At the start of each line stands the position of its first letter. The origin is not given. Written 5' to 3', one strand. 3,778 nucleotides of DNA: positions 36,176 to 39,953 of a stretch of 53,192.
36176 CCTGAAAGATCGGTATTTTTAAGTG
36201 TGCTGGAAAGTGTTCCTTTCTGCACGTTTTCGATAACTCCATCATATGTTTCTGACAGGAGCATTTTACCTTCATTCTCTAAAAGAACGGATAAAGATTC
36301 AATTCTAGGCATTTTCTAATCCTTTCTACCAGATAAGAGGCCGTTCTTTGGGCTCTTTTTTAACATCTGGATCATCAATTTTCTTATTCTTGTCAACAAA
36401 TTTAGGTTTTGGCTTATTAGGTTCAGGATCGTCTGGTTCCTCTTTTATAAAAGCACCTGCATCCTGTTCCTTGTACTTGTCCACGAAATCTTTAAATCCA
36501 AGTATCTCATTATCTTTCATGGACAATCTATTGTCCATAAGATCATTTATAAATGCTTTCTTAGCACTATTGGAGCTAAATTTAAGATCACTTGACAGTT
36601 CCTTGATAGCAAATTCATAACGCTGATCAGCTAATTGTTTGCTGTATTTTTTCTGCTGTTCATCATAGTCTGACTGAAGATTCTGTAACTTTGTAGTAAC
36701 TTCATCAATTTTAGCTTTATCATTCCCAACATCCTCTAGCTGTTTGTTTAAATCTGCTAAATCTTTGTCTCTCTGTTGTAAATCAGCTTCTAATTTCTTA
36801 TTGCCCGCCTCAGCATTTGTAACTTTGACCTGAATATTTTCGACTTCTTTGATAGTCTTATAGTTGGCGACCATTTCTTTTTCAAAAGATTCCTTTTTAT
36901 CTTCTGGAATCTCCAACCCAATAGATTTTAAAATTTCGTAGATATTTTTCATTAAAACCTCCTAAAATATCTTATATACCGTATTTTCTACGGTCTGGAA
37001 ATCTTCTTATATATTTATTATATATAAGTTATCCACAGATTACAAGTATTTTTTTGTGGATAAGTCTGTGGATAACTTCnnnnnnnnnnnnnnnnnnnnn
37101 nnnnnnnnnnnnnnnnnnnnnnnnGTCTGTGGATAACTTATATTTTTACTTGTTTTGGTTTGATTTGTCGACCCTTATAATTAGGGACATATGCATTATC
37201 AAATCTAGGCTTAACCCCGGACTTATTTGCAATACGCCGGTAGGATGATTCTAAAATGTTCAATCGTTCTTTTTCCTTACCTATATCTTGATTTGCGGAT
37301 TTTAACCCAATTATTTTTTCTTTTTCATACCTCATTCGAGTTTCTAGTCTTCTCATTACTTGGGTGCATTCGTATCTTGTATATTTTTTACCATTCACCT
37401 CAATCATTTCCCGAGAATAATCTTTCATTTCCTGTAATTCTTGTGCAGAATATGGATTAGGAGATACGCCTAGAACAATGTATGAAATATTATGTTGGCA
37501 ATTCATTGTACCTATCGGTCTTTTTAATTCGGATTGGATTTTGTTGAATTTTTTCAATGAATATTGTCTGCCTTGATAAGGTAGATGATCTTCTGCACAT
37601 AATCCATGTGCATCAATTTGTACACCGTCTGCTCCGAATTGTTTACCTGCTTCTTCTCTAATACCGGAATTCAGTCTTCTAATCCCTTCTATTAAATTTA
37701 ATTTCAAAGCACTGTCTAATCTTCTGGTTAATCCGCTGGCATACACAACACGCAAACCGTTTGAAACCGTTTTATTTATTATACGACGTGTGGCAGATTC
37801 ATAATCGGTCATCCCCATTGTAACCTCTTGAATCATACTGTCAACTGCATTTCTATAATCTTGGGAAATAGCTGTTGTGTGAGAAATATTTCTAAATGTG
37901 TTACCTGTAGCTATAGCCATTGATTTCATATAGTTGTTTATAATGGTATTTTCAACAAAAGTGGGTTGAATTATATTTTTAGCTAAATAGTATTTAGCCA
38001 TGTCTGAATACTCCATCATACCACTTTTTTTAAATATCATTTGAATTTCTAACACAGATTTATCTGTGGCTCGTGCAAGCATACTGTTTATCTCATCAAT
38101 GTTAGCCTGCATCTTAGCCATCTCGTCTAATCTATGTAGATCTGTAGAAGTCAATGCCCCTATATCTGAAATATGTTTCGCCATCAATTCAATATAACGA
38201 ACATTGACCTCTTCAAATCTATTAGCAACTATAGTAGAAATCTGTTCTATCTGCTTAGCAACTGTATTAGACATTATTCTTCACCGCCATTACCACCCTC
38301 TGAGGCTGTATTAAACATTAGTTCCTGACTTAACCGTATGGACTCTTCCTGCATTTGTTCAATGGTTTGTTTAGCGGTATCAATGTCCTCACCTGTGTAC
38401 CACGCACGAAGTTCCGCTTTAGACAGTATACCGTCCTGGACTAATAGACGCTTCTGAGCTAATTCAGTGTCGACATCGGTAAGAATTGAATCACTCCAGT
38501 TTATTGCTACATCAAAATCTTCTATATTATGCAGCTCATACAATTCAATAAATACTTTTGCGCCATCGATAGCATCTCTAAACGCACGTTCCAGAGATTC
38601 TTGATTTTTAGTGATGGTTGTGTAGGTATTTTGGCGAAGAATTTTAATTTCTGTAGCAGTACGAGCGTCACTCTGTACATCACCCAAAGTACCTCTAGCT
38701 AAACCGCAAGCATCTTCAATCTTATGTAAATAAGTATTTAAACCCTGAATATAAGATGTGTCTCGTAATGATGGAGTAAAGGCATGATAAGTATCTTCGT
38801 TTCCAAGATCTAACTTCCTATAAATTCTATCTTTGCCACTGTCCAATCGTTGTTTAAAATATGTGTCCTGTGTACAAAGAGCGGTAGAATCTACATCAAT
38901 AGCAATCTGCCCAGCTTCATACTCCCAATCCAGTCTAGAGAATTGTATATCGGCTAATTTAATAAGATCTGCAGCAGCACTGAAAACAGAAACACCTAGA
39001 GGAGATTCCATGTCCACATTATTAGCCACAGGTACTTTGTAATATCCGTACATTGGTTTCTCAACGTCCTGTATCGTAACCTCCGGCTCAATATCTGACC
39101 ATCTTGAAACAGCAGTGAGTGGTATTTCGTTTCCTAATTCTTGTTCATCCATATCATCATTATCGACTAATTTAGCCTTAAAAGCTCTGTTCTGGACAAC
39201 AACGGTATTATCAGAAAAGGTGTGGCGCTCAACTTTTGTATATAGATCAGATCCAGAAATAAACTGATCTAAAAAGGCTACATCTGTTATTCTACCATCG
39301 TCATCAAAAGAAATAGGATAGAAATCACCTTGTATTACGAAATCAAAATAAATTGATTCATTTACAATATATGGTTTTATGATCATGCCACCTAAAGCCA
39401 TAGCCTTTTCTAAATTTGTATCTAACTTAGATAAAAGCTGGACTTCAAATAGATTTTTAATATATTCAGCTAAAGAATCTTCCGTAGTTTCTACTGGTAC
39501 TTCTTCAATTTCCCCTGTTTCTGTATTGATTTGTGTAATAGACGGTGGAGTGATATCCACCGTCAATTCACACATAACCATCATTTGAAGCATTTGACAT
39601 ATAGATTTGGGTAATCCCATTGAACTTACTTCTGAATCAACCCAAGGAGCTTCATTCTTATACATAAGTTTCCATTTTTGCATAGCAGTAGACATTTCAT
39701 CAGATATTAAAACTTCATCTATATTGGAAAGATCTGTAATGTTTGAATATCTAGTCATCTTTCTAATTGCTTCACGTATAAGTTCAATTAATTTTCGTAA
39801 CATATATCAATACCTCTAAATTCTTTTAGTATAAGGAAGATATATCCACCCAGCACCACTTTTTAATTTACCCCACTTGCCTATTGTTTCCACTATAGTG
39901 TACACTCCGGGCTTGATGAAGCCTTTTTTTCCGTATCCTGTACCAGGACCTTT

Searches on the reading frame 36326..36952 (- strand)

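Call 57: search_protein_families(library=phrogs, proteins=[window:36326-36952:-], max_evalue=0.00001)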
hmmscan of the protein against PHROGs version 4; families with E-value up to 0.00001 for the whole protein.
window:36326-36952:- (208 aa): 1 family
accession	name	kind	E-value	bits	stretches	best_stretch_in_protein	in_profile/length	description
phrog_194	-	head and packaging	1.1e-20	75.7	1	1-195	19-197/335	head scaffolding protein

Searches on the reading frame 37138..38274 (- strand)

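Call 57: search_protein_families(library=phrogs, proteins=[window:37138-38274:-], max_evalue=0.00001)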
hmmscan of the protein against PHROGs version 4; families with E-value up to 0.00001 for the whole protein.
window:37138-38274:- (378 aa): 1 family
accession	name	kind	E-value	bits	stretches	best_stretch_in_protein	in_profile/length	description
phrog_581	-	head and packaging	1.7e-37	130.7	1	7-351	23-368/564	minor head protein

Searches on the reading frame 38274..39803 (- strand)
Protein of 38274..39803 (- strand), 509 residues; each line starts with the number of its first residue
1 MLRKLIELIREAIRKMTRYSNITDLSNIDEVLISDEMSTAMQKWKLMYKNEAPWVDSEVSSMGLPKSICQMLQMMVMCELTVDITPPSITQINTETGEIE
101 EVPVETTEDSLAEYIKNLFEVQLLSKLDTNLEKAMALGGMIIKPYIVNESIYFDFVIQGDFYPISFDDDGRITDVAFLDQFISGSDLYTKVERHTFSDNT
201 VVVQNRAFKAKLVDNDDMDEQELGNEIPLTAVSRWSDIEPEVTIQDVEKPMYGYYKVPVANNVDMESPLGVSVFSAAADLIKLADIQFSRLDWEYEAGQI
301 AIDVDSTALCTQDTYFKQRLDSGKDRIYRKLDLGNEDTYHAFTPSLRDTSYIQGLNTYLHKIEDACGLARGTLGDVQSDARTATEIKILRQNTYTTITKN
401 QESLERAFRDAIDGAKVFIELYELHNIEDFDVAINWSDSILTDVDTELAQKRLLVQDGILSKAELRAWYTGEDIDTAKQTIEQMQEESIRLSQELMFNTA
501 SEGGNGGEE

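Call 57: search_protein_families(library=phrogs, proteins=[window:38274-39803:-], max_evalue=0.00001)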
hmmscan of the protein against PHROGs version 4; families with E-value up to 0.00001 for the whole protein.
window:38274-39803:- (509 aa): 1 family
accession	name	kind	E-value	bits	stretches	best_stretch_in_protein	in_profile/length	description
phrog_533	-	head and packaging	9.2e-100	335.5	1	4-490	4-482/495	portal protein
